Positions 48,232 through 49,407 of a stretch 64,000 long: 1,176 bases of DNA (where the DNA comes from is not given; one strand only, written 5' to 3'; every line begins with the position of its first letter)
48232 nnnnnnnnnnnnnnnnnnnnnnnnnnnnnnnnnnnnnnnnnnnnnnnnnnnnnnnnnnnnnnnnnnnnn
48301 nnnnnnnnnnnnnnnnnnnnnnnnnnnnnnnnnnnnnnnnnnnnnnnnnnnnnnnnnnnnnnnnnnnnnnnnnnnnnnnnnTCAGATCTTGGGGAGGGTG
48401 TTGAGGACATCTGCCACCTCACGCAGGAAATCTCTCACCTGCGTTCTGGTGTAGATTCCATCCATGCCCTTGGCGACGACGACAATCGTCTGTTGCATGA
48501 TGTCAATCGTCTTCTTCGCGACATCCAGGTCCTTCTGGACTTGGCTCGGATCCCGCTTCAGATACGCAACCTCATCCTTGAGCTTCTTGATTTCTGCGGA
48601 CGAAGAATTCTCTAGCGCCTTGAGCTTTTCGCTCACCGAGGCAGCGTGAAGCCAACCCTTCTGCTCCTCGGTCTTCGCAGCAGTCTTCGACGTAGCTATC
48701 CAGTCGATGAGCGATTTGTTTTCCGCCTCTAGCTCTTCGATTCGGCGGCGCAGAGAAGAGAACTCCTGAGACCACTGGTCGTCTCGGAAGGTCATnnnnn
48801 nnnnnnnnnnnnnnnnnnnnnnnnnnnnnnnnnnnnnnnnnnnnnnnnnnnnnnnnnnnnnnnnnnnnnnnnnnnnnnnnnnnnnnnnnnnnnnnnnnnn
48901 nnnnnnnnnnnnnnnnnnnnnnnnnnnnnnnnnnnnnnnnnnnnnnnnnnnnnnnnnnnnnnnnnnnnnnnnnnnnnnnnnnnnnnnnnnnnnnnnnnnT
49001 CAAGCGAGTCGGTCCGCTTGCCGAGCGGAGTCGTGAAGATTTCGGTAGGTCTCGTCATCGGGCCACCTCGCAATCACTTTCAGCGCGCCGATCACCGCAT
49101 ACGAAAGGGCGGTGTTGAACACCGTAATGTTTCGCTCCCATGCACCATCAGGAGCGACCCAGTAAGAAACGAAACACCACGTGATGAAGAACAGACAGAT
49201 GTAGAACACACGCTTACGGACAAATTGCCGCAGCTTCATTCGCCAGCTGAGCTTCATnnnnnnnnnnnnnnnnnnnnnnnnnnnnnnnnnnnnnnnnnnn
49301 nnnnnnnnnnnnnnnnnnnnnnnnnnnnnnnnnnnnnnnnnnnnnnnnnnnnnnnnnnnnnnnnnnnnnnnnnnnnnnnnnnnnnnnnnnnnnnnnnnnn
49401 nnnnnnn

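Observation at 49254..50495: Membrane protein with two cytoplasmic RanBP2-type zinc fingers and a Cys/His/Asp-dense external domain, preceded directly by motif copy 7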

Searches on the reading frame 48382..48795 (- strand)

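Call 52: search_protein_families(library=pfam, proteins=[window:48382-48795:-], max_evalue=0.1)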
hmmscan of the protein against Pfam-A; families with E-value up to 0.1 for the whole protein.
window:48382-48795:- (137 aa): 26 families (the best 25 are shown)
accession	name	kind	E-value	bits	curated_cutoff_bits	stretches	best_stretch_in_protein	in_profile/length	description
PF00170.26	bZIP_1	-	0.0002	21.8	27.6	1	10-38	26-54/64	bZIP transcription factor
PF10241.14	KxDL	-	0.00043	21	27.2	1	55-103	29-77/86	Uncharacterized conserved protein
PF24245.1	INO80F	-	0.0021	18.5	25.1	1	14-35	7-28/47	INO80 complex subunit F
PF13949.11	ALIX_LYPXL_bnd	-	0.0037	17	30.8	1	5-104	95-177/295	ALIX V-shaped domain binding to HIV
PF01486.22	K-box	-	0.0045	17.5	30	0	6-29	9-32/93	K-box region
PF08614.16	ATG16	-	0.0048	17.5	33.7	1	10-103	22-117/200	Autophagy protein 16 (ATG16)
PF18210.6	Knl1_RWD_C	-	0.007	17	27.8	0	10-79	4-53/151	Knl1 RWD C-terminal domain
PF07926.17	TPR_MLP1_2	-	0.007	16.8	36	0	7-31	100-124/129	TPR/MLP1/MLP2-like protein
PF13600.11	DUF4140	-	0.0076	17.1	27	0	51-99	49-97/98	N-terminal domain of unknown function (DUF4140)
PF25764.1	KIF21A_4th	-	0.0084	16.2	33.1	1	7-105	58-152/183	KIF21A-like domain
PF06005.17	ZapB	-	0.01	16.7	31.5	0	56-91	28-63/71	Cell division protein ZapB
PF08663.15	HalX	-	0.011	16.6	23.2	0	9-31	34-56/68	HalX domain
PF00261.25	Tropomyosin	-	0.011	15.6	38.6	1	7-80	38-107/242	Tropomyosin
PF09763.15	Sec3_CC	-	0.014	15.7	27.1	0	53-114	7-68/133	Exocyst complex component Sec3, coiled-coil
PF25450.1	Rab11-FIP3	-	0.018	15.8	31.9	0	8-42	52-86/125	Rab11-FIP3-like domain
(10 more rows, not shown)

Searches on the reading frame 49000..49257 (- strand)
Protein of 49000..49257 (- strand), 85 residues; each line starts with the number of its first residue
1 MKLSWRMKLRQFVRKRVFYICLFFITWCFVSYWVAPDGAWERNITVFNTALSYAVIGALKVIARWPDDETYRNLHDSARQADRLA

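Call 52: search_protein_families(library=pfam, proteins=[window:49000-49257:-], max_evalue=0.1)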
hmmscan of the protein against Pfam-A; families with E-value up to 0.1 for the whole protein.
window:49000-49257:- (85 aa): 0 families

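Call 76: search_protein_families(library=padloc, proteins=[window:49000-49257:-], max_evalue=0.01)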
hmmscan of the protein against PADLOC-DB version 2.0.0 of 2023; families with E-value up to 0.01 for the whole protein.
window:49000-49257:- (85 aa): 0 families
